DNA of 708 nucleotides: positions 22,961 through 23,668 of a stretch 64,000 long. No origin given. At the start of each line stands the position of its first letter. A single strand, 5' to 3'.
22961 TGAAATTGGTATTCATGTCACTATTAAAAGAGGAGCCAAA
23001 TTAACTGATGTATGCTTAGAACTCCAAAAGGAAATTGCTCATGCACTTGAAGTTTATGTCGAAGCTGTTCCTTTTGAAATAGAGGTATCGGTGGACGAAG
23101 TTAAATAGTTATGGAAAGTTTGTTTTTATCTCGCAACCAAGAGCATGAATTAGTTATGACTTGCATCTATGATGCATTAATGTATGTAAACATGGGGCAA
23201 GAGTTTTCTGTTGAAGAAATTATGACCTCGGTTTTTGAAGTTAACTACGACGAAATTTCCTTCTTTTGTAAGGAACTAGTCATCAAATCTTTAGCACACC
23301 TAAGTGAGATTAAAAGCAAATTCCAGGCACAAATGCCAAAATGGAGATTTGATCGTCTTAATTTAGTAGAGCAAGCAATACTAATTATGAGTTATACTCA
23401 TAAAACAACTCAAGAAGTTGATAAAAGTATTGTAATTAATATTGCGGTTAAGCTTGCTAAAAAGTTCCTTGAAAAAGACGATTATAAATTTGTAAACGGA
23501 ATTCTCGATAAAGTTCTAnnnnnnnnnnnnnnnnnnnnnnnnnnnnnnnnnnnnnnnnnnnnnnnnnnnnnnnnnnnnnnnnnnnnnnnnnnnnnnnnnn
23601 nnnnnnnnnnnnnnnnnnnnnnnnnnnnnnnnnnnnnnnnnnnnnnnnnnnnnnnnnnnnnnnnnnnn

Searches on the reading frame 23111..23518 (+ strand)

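Call 20: search_protein_families(library=pfam, proteins=[window:23111-23518:+], max_evalue=0.0001)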
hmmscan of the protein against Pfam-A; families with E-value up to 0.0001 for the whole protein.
window:23111-23518:+ (136 aa): 1 family
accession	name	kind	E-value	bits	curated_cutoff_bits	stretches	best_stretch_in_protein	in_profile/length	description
PF01029.23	NusB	-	9.5e-17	62.1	23.1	1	47-135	42-131/133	NusB family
